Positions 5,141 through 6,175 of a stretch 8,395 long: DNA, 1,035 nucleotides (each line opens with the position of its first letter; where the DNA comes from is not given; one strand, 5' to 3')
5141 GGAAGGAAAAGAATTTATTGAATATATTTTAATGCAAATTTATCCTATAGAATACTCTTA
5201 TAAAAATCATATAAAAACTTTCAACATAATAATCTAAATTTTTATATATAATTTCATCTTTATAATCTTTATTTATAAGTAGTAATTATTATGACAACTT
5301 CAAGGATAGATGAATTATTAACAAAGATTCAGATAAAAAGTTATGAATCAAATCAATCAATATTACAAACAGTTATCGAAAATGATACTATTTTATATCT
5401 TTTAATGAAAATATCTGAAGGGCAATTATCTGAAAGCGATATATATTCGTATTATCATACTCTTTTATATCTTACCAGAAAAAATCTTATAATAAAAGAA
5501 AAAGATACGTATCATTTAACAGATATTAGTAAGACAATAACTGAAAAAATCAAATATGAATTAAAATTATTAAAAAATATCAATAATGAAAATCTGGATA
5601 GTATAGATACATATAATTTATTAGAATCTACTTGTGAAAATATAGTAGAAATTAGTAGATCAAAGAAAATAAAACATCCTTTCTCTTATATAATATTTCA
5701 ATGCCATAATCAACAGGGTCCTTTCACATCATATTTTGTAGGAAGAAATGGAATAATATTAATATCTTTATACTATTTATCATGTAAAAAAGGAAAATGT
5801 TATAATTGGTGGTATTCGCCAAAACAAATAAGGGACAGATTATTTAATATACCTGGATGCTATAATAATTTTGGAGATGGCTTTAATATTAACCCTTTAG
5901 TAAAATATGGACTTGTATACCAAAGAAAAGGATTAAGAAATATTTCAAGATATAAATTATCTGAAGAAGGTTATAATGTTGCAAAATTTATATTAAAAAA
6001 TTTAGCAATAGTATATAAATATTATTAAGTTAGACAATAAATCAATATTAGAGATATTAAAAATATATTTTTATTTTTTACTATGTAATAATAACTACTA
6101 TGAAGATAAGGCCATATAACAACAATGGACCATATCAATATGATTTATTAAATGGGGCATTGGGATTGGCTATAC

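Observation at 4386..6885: Three tandem, deeply diverged paralogs encoding double winged-helix proteins directly downstream of tRNA-Val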

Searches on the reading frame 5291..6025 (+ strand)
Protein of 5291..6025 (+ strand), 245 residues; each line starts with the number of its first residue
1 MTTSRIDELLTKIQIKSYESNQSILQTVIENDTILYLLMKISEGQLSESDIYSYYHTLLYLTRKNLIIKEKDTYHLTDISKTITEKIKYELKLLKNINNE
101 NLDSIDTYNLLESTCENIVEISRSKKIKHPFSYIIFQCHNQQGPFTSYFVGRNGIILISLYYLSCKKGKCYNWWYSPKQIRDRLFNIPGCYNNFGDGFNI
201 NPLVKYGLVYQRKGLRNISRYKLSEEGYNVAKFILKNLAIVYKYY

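Call 7: search_protein_families(library=pfam, proteins=[window:5291-6025:+], max_evalue=1)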
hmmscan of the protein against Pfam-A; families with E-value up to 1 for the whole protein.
window:5291-6025:+ (245 aa): 1 family
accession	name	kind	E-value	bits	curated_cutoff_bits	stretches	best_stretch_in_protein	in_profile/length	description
PF07381.18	EarA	-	6.9e-05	23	22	1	176-233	31-89/90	EarA-like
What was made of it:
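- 5291..6028 (+): Gene B (245 aa), the core member present in every lineage examined. WH1 covers residues 24-77 (nt 5360-5521), a long helix 78-94, a helical middle 107-164, the EarA-like basic WH2 residues 151-224 (nt 5741-5962), and a C-terminal helix 225-244. Pfam EarA 23.0 bits against a cut-off of 22, residues 176-233 (call 7).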

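Call 13: find_homologous_proteins(query=window:5291-6025:+, max_evalue=0.01)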
Query window:5291-6025:+ (245 aa): 15 proteins with E <= 0.01 among 476 candidates.
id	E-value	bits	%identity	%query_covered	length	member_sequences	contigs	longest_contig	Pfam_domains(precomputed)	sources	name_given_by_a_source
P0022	1.1e-157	541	100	100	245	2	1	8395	-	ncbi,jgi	jgi:hypothetical protein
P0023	1.7e-133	462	87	100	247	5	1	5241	-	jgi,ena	-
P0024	3.8e-132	457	84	100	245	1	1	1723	PF07381.18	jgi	jgi:hypothetical protein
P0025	1.2e-126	439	82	100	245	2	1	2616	-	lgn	-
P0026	6.8e-122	424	80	100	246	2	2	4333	-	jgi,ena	-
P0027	1.7e-120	419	79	100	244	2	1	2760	-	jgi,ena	-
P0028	2.7e-117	409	80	100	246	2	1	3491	-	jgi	jgi:hypothetical protein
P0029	3.0e-100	353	72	97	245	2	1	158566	-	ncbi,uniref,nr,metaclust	ncbi:Uncharacterized protein Nst1_164 [Candidatus Nanobsidianus stetteri]|uniref:Uncharacterized pro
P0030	1.4e-94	334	69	98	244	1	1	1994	-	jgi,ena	jgi:hypothetical protein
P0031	2.6e-93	330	67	99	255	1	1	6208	-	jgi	-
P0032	2.8e-88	314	66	98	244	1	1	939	-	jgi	jgi:hypothetical protein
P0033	3.2e-86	307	84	71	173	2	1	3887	-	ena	-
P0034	5.4e-69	250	56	99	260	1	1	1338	-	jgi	jgi:hypothetical protein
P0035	2.8e-68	248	56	100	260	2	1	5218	-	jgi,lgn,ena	jgi:hypothetical protein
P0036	2.8e-61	225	53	99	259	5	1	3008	-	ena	-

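Call 25: search_solved_structures(query=A4, max_evalue=10, show_alignments=2)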
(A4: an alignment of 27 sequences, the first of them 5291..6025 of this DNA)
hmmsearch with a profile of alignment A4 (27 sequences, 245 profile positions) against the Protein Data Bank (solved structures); distinct sequences matched with E-value up to 10: 4.
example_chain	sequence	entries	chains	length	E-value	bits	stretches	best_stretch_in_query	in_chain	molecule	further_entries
3df8_A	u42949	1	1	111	0.085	15.6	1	199-236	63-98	possible HxlR family transcriptional factor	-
6qfd_A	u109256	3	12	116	0.19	14.4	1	179-228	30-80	DNA-binding protein | hsRosR DNA binding protein | DNA binding protein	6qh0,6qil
6qua_A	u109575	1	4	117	0.2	14.4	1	179-228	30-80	hsRosR-DNA binding protein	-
6ez1_A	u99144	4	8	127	0.24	14.1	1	179-228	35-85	DNA binding protein | HALOPHILIC WINGED-HELIX-TURN-HELIX DNA BINDING PROTEIN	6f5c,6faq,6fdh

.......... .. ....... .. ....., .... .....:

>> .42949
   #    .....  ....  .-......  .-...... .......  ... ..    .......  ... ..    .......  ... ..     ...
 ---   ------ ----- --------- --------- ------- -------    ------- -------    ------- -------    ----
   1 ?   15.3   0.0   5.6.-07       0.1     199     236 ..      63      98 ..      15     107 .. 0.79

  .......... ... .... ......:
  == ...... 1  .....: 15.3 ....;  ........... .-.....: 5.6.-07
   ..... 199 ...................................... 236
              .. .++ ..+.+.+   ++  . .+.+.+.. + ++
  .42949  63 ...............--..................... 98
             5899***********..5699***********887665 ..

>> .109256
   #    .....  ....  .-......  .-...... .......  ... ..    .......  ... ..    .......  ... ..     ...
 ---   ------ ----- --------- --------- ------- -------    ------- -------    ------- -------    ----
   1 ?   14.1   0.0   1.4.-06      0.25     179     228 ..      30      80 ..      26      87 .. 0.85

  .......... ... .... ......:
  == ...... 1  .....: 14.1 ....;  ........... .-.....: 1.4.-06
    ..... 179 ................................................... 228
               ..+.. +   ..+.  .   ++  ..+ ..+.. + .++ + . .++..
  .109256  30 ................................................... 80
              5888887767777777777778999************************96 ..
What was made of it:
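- Closest known: MarR/PadR/HxlR/RosR-type winged-helix transcription regulators. Same: Weak PDB sequence hits to HxlR 3df8 (E 0.085) and RosR (E 0.19; call 25).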

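Call 33: search_protein_representatives(alignment_id=A4)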
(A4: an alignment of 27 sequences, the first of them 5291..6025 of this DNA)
Query: 27 sequences, 245 profile positions. Proteins with E-value up to 0.001 (for the whole library): 18; up to 1e-10: 12; up to 1e-30: 5. The best 18 are listed.
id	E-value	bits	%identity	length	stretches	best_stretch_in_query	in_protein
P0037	1.8e-77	276.6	-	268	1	1-244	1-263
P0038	2.8e-69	249.7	-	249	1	1-243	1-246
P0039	1.1e-62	228.1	-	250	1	1-243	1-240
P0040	3.0e-54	200.5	-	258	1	6-243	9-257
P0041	2.5e-49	184.4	-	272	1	4-244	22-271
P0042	3.4e-25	105.3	-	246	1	6-244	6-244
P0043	2.1e-20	89.7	-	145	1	4-101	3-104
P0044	1.5e-16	77.1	-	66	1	1-63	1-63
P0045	8.1e-16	74.6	-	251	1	4-240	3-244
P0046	8.1e-16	74.6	-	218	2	70-244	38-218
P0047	6.9e-12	61.8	-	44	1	1-44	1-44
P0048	7.2e-11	58.4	-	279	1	17-238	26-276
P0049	5.4e-09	52.3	-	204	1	73-242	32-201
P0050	5.6e-07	45.7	-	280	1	16-237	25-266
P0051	3.8e-06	43.0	-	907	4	49-133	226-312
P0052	2.2e-05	40.5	-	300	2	17-177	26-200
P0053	6.5e-05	38.9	-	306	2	22-178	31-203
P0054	1.5e-04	37.7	-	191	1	141-244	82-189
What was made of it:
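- Narrow distribution: 18 hits among 1.84e9 representatives (call 33). The family is absent outside one small clade (call 33).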

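Call 35: predict_structure(alignment_id=A4)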
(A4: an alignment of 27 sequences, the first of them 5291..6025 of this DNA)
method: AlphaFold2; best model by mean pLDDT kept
length: 245 residues; sequences in the alignment: 27
mean_pLDDT: 88.5   pTM: 0.88
mean pLDDT of the five models: 88.5, 88.5, 88.1, 87.9, 87.6
residues with pLDDT >= 90: 151; 70-90: 78; 50-70: 13; < 50: 3
segments of 3 or more residues with pLDDT < 50: 1-3
pLDDT, mean of each block of 10 residues (from residue 1): 66 96 96 96 93 95 95 93 96 87 83 88 72 90 90 93 81 89 86 77 94 85 95 94 80
secondary structure, 60 per line:
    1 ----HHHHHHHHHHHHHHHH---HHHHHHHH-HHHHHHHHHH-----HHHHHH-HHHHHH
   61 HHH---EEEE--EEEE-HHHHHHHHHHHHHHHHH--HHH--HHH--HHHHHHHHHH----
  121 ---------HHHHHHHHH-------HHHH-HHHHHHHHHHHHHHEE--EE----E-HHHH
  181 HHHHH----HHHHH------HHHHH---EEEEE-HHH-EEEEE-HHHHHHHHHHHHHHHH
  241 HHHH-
elements in order: H5-20 H24-31 H33-42 H48-53 H55-63 E67-70 E73-76 H78-94 H107-116 H130-138 H146-149 H151-164 H177-185 H190-194 H201-205 E209-213 E219-223 H225-244
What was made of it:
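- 5291..6028 (+): AF2 pLDDT 88.5, pTM 0.88 (call 35).
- On MarR/PadR-type wHTH regulators: Two different WH modules sit in one compact chain (call 35).
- Checked: B has pLDDT 88.5 and pTM 0.88, with helices 33-63 plus hairpin 67-76, and helices 151-205 plus hairpin 209-223 (call 35).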

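Call 38: find_related_loci(query=A2, collection=genome_contigs, flank=6000)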
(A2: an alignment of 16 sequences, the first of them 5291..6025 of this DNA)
Query A2 (245 aa) in genome_contigs; peptide patterns used: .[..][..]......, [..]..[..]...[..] (x = any residue, [..] = any of these).
551 stretches matched a pattern; 1 encode a relative of the query (tblastn E <= 1e-3); 1 distinct loci.
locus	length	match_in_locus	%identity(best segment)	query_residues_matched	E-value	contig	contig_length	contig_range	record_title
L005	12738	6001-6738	72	1-243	8e-111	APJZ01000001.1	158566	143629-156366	Candidatus Nanobsidianus stetteri Nst1_C1, whole genome shotgun sequence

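Call 42: fold_search(model_id=the predicted structure, library=pdb)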
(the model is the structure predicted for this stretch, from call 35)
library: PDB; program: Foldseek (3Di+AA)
matches with E <= 10: 399; with E <= 0.001: 0
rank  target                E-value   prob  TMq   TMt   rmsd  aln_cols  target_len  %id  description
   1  2pg4_B                3.4e-01  0.97  0.23  0.53   4.2        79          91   25  Crystal structure of a putative dna binding protein (ape_0880a) from aeropyrum pernix k1 at 2.21 A resolution (released 2007-04-24)
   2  7uch                  4.0e-01  0.23  0.24  0.13  10.3       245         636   11  AprA Methyltransferase 1 - GNAT in complex with Mn2+ , SAM, and Di-methyl-malonate (released 2022-06-01)
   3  7egc_4                4.4e-01  0.15  0.18  0.12  20.5       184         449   17  p53-bound TFIID-based holo PIC on HDM2 promoter (released 2021-05-12)
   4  7lbm_Z                4.4e-01  0.12  0.20  0.14  19.7       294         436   12  Structure of the human Mediator-bound transcription pre-initiation complex (released 2021-03-24)
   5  3lfk_D                5.1e-01  0.77  0.20  0.37   5.7        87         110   21  A reported archaeal mechanosensitive channel is a structural homolog of MarR-like transcriptional regulators (released 2010-04-14)
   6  3cjn                  6.2e-01  0.92  0.24  0.38   5.1        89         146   13  Crystal structure of transcriptional regulator, MarR family, from Silicibacter pomeroyi (released 2008-03-25)
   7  6qfd_A                6.5e-01  0.91  0.21  0.41   4.1        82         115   16  The complex structure of hsRosR-S4 (vng0258/RosR-S4) (released 2019-07-10)
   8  1tbx_B                6.5e-01  0.63  0.21  0.46   5.4        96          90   20  Crystal structure of SSV1 F-93 (released 2004-07-13)
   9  3m8f_A                6.8e-01  0.77  0.24  0.53   7.8       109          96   12  Protein structure of type III plasmid segregation TubR mutant (released 2010-07-07)
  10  6nmi_D                7.2e-01  0.13  0.19  0.12  20.4       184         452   17  Cryo-EM structure of the human TFIIH core complex (released 2019-03-13)
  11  4yif_C                8.7e-01  0.90  0.23  0.37   4.6        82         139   15  Crystal structure of Rv0880 (released 2015-06-10)
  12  1s3j_A                8.7e-01  0.80  0.24  0.38   5.5        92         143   13  X-ray crystal structure of YusO protein from Bacillus subtilis (released 2004-04-13)
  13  1tbx_A                8.7e-01  0.72  0.23  0.50   5.3        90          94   24  Crystal structure of SSV1 F-93 (released 2004-07-13)
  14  6qh0_C                9.2e-01  0.91  0.21  0.43   3.4        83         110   19  The complex structure of hsRosR-S5 (VNG0258H/RosR-S5) (released 2019-07-10)
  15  9asj_A                9.2e-01  0.28  0.23  0.10  13.3       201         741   12  Human DNA polymerase theta helicase domain in complex with AMP-PNP, dimer form (released 2024-06-26)
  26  2pg4_A                1.1e+00  0.69  0.22  0.49   4.3        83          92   24  Crystal structure of a putative dna binding protein (ape_0880a) from aeropyrum pernix k1 at 2.21 A resolution (released 2007-04-24)
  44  4pt7_B                1.4e+00  0.21  0.18  0.28   8.0       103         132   19  Structure of initiator (released 2014-06-25)
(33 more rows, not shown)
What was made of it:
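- On Two-WH plasmid replication initiators (Rep_3/RepA-like): The initiator structure 4pt7 matches at probability 0.21 (call 42).
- Closest known: EarA-like wHTH family. Same: 2pg4 is the top Foldseek hit (probability 0.97, 25% identity over 79 columns; call 42).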

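Call 44: list_cluster_members(proteins=[P0038, P0039, P0040, P0041, P0042, P0045, P0048, P0050, P0052, P0053])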
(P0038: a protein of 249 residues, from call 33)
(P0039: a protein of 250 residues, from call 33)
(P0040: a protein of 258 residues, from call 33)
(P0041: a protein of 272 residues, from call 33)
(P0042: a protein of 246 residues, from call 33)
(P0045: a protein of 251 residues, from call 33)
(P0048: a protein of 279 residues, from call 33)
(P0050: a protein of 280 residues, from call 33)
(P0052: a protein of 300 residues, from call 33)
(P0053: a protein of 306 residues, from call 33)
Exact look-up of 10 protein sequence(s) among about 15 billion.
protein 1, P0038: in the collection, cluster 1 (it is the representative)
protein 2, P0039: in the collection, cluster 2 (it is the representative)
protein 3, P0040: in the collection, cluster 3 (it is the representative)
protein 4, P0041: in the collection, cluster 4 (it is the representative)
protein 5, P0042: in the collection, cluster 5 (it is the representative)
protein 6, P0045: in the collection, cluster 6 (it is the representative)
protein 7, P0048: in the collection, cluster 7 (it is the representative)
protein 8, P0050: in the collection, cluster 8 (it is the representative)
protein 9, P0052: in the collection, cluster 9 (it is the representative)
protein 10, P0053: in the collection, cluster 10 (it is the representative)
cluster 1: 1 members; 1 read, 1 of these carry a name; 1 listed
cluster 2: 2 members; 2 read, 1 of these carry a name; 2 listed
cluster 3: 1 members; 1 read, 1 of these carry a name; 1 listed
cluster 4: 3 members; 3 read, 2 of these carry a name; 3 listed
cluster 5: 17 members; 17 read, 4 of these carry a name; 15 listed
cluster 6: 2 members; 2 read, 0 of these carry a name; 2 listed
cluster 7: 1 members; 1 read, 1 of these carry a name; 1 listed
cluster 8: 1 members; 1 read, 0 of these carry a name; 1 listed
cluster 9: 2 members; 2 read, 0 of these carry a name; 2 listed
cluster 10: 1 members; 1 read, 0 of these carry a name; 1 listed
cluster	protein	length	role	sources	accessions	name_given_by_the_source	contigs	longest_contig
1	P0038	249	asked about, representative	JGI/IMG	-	predicted transcriptional regulator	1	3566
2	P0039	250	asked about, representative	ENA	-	-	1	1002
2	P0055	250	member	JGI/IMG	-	predicted transcriptional regulator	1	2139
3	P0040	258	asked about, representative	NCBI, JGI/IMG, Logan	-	hypothetical protein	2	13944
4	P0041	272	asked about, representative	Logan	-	-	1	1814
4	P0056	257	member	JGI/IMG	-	hypothetical protein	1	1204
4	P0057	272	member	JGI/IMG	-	hypothetical protein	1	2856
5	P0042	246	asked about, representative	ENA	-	-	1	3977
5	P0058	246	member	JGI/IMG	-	hypothetical protein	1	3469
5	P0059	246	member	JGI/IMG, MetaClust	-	\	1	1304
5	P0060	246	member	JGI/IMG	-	hypothetical protein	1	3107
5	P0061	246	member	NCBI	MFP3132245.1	MAG: hypothetical protein RXQ77_02810 [Candidatus Nanopusillus sp.]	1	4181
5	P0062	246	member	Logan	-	-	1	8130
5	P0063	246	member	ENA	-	-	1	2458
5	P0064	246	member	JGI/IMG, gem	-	-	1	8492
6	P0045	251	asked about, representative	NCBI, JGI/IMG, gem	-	-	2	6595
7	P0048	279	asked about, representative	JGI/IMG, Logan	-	Mn-dependent DtxR family transcriptional regulator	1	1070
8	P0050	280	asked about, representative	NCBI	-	-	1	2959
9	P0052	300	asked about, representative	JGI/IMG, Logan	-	-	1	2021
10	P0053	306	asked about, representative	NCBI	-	-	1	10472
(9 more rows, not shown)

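Call 46: find_encoding_contigs(protein=P0053, flank=8000, max_places=2)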
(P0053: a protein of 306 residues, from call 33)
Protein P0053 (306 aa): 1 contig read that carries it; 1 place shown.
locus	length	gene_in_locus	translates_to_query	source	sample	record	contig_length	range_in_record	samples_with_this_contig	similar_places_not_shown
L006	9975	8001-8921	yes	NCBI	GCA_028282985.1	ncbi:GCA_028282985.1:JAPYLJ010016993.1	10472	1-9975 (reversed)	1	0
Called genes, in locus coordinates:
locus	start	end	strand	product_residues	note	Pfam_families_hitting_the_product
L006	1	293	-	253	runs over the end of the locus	-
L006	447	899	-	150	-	-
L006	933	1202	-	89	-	PF00708:Acylphosphatase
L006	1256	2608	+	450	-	PF01336:tRNA_anti-codon, PF00152:tRNA-synt_2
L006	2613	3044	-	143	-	-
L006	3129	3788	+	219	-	-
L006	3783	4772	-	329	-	-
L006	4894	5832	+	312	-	-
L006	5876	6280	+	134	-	-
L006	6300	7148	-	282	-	-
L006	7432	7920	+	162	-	-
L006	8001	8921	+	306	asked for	-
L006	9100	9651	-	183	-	-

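Call 47: find_encoding_contigs(protein=P0040, flank=8000, max_places=2)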
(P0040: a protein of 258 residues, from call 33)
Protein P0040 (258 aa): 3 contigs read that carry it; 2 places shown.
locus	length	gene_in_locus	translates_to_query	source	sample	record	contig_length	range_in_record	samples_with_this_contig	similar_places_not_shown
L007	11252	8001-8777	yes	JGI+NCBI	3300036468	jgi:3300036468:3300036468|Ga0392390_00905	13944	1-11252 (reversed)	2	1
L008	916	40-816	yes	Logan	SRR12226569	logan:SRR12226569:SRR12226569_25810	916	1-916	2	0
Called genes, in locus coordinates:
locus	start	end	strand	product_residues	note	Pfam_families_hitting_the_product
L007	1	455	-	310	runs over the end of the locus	PF00152:tRNA-synt_2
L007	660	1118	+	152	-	PF13404:HTH_AsnC-type, PF13412:HTH_24, PF01037:AsnC_trans_reg, PF22482:AsnC_trans_reg_3 (weak)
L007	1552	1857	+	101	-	-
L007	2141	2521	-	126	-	-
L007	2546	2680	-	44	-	-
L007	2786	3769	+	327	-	-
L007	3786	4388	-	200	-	-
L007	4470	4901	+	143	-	-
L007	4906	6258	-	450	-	PF01336:tRNA_anti-codon, PF00152:tRNA-synt_2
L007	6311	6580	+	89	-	PF00708:Acylphosphatase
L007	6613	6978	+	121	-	-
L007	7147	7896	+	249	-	-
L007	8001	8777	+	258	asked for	-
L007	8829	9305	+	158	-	PF04073:tRNA_edit, PF23526:AprA_N (weak)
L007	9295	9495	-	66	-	PF01192:RNA_pol_Rpb6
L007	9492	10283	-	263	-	PF01138:RNase_PH, PF03725:RNase_PH_C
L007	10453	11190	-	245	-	PF05124:S_layer_C (weak)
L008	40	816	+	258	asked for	-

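Call 52: search_protein_families(library=ncbifam, proteins=[window:5291-6025:+], max_evalue=0.1)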
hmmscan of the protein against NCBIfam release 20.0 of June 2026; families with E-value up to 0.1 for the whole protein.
window:5291-6025:+ (245 aa): 0 families

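Call 53: search_protein_families(library=phrogs, proteins=[window:5291-6025:+], max_evalue=0.1)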
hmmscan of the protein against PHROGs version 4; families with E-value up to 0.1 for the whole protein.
window:5291-6025:+ (245 aa): 0 families

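Call 54: search_protein_families(library=padloc, proteins=[window:5291-6025:+], max_evalue=0.1)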
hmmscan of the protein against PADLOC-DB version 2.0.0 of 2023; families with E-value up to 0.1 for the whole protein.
window:5291-6025:+ (245 aa): 1 family
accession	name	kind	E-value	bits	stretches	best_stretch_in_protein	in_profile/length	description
PDLC02930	NDT_II-A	-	0.013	13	1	28-96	194-260/272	-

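Call 68: search_protein_families(library=pfam, alignment_id=A4, max_evalue=0.01)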
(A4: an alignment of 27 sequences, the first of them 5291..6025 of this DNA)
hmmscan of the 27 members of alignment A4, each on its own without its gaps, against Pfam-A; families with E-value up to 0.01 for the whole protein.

A. member 1, window:5291-6025:+ (245 aa): 1 family
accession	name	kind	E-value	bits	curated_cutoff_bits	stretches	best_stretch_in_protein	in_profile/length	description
PF07381.18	EarA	-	6.9e-05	23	22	1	176-233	31-89/90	EarA-like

B. families by the number of members that match (of 27 scanned): 8 families
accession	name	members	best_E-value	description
PF14947.12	HTH_45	8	9.1e-06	Winged helix-turn-helix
PF07381.18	EarA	8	1e-05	EarA-like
PF14277.12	DUF4364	5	0.00023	Domain of unknown function (DUF4364)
PF25213.1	HVO_A0261_N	4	0.0062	HVO_A0261 N-terminal domain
PF06851.17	DUF1247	1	0.0064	Protein of unknown function (DUF1247)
PF05880.17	Fiji_64_capsid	1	0.0076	Fijivirus 64 kDa capsid protein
PF17993.7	HA70_C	1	0.0078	Haemagglutinin 70 C-terminal domain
PF06969.22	HemN_C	1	0.009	HemN C-terminal domain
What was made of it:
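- On EarA-like (PF07381): 8 of 27 B/C family members match at E <= 0.01 (call 68).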

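Call 69: search_protein_families(library=pfam, proteins=[P0040, P0041, P0042, P0045, P0048, P0050, P0052, P0053, P0054, P0049], max_evalue=0.01)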
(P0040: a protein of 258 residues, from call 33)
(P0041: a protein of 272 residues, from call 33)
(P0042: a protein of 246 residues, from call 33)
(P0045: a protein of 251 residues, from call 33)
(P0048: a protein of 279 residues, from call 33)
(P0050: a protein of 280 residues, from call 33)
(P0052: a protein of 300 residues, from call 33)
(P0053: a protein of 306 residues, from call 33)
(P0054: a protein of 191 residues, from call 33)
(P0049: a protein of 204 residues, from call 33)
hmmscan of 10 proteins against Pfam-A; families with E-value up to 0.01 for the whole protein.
P0040 (258 aa): 1 family
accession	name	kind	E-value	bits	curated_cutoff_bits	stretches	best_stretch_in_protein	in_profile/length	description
PF14947.12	HTH_45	-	0.0036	17.7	25.5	0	62-97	40-74/77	Winged helix-turn-helix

P0041 (272 aa): 2 families
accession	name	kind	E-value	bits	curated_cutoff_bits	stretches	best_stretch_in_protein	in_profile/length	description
PF14947.12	HTH_45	-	0.00025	21.4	25.5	1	73-111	37-74/77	Winged helix-turn-helix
PF01316.27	Arg_repressor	-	0.0034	17.5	27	1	209-252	23-66/70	Arginine repressor, DNA binding domain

P0042 (246 aa): 0 families

P0045 (251 aa): 2 families
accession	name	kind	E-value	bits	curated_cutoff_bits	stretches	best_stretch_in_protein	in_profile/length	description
PF10180.14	WKF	-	0.00047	20.4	25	1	174-207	11-44/63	WKF domain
PF14947.12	HTH_45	-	0.0035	17.7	25.5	0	43-82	34-73/77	Winged helix-turn-helix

P0048 (279 aa): 1 family
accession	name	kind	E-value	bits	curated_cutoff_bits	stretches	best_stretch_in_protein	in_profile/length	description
PF14277.12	DUF4364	-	0.0064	16.8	26.9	0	53-100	29-78/162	Domain of unknown function (DUF4364)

P0050 (280 aa): 0 families

P0052 (300 aa): 1 family
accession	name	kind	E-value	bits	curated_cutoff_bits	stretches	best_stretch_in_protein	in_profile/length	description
PF14277.12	DUF4364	-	0.00024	21.4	26.9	0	50-99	25-75/162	Domain of unknown function (DUF4364)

P0053 (306 aa): 0 families

P0054 (191 aa): 0 families

P0049 (204 aa): 0 families

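Call 75: search_dna_similar(query=window:5291-6025:+, collection=phages, mode=protein, max_evalue=0.01, max_rows=10)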
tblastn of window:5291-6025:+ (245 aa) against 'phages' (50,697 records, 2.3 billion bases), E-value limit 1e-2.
No match.
